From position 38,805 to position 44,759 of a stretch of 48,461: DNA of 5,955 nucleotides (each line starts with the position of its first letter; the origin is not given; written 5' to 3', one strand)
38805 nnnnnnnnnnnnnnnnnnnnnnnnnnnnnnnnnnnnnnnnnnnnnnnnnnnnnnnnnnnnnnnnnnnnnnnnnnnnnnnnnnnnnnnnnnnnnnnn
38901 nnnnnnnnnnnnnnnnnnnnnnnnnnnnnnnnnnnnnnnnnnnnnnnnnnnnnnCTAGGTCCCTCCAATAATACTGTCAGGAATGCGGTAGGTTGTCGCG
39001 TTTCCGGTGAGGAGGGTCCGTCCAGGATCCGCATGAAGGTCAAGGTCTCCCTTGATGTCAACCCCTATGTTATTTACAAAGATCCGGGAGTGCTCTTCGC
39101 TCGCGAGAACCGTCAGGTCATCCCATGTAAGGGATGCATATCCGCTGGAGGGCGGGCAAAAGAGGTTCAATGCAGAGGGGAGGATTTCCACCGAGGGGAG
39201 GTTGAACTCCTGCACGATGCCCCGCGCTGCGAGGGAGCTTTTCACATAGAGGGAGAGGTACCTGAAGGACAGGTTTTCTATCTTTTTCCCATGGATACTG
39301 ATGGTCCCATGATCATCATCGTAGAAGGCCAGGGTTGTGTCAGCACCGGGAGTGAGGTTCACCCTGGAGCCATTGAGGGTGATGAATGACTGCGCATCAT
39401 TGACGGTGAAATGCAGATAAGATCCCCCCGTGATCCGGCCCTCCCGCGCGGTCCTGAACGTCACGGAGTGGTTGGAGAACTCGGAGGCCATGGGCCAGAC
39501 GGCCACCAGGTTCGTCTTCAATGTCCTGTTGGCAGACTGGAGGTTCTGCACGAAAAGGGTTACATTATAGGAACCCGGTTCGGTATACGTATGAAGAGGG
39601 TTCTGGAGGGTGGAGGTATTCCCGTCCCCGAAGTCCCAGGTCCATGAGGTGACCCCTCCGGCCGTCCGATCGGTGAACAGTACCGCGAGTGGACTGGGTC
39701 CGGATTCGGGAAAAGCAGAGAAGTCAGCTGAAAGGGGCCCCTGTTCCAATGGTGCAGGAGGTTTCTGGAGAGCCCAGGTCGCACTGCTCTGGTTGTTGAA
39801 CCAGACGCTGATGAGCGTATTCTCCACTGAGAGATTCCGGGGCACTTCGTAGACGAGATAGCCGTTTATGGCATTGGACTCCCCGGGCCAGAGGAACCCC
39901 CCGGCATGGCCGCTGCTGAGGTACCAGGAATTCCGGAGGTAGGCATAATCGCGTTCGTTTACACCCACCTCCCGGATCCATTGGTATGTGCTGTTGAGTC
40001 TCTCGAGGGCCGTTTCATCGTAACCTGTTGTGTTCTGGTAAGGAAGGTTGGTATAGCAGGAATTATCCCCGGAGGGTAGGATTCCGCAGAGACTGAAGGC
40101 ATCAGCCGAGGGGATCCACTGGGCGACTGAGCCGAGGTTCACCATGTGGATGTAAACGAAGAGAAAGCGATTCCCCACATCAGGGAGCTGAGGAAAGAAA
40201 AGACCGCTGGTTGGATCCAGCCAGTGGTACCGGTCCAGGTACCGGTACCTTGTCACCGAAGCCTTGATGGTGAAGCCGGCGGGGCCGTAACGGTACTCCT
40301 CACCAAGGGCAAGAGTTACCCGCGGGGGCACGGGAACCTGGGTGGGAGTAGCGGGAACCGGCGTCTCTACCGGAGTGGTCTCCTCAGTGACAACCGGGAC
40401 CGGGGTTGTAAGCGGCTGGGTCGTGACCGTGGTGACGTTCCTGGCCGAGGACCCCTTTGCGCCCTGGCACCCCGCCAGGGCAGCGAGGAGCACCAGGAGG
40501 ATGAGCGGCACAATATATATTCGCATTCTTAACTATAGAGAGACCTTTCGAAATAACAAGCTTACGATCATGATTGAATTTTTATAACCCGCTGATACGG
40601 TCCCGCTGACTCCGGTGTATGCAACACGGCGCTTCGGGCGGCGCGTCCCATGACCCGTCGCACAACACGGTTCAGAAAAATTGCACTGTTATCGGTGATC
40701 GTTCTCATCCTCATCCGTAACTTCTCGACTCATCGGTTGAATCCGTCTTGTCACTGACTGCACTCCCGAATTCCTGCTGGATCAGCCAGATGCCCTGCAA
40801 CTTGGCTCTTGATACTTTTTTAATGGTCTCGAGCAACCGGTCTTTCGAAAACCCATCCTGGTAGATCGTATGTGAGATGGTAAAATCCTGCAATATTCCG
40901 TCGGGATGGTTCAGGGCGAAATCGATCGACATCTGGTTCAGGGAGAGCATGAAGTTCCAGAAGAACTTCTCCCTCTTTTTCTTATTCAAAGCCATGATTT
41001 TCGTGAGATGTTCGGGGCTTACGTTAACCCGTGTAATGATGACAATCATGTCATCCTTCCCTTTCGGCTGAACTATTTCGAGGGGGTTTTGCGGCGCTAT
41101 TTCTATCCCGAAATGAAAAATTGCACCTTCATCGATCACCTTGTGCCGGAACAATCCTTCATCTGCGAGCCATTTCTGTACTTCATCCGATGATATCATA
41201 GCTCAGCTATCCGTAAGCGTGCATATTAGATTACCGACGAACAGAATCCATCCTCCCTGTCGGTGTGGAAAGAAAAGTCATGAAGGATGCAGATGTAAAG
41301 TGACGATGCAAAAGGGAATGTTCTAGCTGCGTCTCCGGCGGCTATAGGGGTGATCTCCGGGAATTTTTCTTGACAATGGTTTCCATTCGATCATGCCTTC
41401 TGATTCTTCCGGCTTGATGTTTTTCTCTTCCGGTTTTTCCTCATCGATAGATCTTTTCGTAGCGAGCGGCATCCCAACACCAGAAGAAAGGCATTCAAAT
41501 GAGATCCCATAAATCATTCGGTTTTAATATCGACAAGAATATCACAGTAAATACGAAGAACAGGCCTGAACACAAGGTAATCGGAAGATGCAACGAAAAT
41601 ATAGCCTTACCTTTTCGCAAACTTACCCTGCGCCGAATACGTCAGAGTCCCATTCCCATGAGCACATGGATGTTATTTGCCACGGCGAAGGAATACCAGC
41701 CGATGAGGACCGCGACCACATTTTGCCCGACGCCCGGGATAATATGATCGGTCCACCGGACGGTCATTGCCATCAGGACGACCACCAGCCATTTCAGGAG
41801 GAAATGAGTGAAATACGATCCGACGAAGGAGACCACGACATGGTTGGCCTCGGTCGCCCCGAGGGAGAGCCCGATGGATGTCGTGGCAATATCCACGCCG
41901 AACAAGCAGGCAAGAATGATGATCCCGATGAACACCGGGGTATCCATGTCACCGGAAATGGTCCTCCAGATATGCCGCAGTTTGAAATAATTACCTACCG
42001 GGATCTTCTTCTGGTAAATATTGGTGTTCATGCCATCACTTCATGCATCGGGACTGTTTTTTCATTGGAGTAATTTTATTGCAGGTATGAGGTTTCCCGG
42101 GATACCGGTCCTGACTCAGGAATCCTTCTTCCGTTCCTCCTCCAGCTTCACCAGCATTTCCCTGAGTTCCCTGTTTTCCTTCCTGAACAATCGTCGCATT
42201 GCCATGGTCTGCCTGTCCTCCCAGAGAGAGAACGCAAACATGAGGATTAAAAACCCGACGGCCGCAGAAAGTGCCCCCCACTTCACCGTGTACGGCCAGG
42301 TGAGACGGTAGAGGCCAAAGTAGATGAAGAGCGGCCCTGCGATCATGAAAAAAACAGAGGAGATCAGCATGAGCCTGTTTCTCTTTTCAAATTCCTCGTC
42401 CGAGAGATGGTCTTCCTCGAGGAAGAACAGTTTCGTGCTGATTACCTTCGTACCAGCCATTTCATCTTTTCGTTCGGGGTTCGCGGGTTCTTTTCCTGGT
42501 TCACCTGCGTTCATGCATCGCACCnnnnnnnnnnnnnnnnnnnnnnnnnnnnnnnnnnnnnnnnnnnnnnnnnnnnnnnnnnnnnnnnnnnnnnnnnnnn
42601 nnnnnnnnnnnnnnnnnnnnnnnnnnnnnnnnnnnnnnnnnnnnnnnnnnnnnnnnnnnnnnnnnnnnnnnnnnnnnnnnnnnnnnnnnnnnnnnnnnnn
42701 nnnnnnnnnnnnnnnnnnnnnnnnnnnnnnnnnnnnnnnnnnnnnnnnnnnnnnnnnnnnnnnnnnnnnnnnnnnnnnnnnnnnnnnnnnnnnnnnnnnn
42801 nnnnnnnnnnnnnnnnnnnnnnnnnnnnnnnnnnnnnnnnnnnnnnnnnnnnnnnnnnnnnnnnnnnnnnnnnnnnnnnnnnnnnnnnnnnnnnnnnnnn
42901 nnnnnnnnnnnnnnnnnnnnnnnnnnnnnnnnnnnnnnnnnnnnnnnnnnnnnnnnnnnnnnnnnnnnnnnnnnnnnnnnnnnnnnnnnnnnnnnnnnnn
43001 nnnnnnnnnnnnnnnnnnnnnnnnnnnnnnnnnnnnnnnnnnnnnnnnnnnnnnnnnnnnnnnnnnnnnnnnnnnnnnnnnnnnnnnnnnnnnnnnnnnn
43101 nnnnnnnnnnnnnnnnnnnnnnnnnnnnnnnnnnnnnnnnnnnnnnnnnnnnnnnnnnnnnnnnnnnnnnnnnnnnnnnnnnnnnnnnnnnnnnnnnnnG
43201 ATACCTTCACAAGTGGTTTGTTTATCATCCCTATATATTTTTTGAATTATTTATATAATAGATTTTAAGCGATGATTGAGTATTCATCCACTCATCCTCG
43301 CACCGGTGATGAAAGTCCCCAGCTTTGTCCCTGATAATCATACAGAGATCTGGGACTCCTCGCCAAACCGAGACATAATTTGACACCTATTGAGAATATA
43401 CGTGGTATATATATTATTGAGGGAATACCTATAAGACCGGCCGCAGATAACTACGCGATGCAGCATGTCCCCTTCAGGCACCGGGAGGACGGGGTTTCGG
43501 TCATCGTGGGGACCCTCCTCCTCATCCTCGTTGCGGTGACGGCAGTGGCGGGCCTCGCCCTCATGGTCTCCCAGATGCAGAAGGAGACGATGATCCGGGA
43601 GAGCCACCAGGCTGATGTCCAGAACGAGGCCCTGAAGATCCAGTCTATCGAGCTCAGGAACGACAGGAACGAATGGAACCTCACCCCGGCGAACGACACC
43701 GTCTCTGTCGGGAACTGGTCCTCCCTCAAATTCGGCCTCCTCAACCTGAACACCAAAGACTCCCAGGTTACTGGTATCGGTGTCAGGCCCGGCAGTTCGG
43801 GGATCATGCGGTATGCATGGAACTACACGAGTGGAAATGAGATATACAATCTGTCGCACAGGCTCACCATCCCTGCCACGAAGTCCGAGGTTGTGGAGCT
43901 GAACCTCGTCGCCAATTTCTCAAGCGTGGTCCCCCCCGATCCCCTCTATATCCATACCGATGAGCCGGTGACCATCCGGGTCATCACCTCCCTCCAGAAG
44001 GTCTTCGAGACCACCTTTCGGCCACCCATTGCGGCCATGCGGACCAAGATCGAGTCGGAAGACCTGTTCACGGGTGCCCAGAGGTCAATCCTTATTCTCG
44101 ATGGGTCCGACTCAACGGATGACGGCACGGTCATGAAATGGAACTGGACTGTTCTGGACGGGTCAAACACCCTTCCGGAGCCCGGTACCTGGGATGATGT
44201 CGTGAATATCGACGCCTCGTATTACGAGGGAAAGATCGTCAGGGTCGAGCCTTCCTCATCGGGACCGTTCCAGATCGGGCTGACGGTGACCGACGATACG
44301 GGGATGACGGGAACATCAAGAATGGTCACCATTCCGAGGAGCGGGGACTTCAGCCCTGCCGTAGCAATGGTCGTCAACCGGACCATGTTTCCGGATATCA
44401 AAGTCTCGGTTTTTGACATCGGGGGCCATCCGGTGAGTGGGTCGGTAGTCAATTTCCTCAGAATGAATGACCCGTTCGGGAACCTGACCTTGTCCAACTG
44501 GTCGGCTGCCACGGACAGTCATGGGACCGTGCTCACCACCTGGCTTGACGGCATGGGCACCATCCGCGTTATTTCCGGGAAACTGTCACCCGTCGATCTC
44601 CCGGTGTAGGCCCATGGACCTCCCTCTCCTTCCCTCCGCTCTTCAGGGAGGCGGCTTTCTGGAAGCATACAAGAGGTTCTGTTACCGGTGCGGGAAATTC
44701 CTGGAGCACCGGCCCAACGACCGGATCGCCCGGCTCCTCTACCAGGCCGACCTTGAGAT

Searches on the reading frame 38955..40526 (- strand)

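Call 56: search_protein_families(library=pfam, proteins=[window:38955-40526:-], max_evalue=0.001)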
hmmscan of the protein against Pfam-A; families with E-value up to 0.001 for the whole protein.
window:38955-40526:- (523 aa): 2 families
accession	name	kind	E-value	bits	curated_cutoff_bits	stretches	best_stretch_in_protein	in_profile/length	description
PF18911.6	PKD_4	-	1.5e-16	60.6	27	1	280-338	22-80/85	PKD domain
PF00801.26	PKD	-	1.1e-11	44.9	23.5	1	273-333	8-72/80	PKD domain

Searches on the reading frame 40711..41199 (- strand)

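Call 56: search_protein_families(library=pfam, proteins=[window:40711-41199:-], max_evalue=0.001)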
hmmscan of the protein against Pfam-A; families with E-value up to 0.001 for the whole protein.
window:40711-41199:- (162 aa): 1 family
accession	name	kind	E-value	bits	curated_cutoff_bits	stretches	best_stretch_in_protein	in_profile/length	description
PF10061.14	DUF2299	-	9.4e-37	126.3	22.8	1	6-140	1-138/138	Uncharacterized conserved protein (DUF2299)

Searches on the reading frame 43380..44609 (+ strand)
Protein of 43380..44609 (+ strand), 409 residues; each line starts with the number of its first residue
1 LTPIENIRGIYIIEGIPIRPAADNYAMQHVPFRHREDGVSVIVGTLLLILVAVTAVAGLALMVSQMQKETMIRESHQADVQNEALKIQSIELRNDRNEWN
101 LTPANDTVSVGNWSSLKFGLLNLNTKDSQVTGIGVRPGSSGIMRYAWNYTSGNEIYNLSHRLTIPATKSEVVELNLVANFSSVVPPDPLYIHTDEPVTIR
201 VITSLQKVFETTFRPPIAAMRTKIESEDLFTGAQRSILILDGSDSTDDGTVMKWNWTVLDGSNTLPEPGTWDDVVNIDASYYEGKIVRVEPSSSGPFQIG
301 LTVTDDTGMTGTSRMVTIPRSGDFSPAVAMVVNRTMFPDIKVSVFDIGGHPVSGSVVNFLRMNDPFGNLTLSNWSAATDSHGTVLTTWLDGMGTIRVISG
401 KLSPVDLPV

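Call 56: search_protein_families(library=pfam, proteins=[window:43380-44609:+], max_evalue=0.001)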
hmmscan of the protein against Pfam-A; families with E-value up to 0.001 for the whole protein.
window:43380-44609:+ (409 aa): 2 families
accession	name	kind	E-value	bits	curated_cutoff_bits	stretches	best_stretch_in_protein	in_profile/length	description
PF18911.6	PKD_4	-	0.00018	21.9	27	0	236-316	18-81/85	PKD domain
PF22352.2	K319L-like_PKD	-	0.00043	20.7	27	0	238-314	14-79/84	K319L-like, PKD domain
